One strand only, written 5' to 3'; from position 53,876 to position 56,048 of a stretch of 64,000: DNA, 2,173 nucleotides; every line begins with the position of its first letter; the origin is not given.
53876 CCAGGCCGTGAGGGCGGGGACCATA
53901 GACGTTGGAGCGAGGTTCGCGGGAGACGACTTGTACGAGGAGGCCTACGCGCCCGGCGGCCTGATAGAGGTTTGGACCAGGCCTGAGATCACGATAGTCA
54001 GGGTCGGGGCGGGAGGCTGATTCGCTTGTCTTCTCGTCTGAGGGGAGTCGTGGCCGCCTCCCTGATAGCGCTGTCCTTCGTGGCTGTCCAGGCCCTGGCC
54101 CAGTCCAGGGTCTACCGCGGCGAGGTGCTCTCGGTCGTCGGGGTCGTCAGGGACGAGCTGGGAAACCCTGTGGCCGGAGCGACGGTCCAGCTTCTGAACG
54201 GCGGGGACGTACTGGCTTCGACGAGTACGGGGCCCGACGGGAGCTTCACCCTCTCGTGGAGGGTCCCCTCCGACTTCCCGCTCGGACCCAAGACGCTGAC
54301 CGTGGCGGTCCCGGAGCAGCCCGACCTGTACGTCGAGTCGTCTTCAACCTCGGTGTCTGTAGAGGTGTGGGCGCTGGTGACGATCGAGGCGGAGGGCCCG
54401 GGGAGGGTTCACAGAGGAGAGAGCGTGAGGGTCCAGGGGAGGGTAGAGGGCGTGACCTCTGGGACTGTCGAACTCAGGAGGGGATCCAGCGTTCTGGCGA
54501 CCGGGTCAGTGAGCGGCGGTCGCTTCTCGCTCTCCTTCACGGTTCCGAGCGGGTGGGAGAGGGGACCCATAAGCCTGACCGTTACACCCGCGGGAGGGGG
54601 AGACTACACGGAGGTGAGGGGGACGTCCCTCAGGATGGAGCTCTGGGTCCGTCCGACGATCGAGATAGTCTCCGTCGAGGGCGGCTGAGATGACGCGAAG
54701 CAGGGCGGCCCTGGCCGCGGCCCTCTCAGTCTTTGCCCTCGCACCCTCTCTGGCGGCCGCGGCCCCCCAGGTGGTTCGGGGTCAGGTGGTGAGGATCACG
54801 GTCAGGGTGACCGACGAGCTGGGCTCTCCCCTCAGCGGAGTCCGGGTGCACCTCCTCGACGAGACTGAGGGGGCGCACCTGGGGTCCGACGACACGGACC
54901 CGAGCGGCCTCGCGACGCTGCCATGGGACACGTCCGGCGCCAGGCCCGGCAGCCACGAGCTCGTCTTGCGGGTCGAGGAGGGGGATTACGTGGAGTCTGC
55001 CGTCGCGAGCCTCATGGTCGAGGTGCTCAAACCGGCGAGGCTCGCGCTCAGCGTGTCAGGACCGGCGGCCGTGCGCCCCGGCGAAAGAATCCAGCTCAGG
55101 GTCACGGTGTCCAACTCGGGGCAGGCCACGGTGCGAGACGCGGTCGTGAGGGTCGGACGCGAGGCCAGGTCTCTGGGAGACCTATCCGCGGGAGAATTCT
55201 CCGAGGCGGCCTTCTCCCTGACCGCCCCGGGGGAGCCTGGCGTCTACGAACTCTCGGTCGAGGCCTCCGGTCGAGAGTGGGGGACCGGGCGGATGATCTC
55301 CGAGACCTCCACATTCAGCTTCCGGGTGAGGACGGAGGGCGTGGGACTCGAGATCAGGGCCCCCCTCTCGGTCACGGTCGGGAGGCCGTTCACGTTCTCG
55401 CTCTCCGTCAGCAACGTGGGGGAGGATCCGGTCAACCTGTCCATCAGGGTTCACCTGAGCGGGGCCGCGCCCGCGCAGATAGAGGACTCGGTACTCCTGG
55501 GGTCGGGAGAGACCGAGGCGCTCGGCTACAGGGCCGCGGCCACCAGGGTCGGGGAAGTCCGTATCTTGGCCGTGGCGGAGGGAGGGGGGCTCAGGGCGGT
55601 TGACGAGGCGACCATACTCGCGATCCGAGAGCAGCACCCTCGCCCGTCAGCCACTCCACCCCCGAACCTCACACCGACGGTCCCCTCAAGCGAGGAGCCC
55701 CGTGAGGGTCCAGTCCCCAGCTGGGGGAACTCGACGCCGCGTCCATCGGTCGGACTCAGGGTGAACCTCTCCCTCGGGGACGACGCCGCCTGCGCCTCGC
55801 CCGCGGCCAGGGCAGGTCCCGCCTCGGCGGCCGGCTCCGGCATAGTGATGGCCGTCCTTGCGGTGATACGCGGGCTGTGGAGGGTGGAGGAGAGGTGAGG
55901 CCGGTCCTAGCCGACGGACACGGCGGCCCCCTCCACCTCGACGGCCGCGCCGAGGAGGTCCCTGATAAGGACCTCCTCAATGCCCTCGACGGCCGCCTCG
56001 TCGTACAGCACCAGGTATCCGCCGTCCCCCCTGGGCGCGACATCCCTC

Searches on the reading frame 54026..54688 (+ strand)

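Call 51: search_protein_families(library=pfam, proteins=[window:54026-54688:+], max_evalue=0.00001)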
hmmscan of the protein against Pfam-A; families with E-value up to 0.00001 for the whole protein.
window:54026-54688:+ (220 aa): 2 families
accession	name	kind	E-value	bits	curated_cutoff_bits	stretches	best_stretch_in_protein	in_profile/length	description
PF16640.11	Big_3_5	-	9.2e-09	36.2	35.5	0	29-114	8-87/88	Bacterial Ig-like domain (group 3)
PF13620.12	CarboxypepD_reg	-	1.5e-07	32.1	32.3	1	36-77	1-43/82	Carboxypeptidase regulatory-like domain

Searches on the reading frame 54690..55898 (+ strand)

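Call 51: search_protein_families(library=pfam, proteins=[window:54690-55898:+], max_evalue=0.00001)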
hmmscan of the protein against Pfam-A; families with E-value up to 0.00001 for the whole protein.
window:54690-55898:+ (402 aa): 2 families
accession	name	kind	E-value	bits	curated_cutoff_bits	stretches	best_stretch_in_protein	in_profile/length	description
PF07705.17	CARDB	-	8.5e-08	32.8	22.7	0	122-192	9-83/101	CARDB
PF16640.11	Big_3_5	-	2.2e-07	31.8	35.5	0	24-93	4-67/88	Bacterial Ig-like domain (group 3)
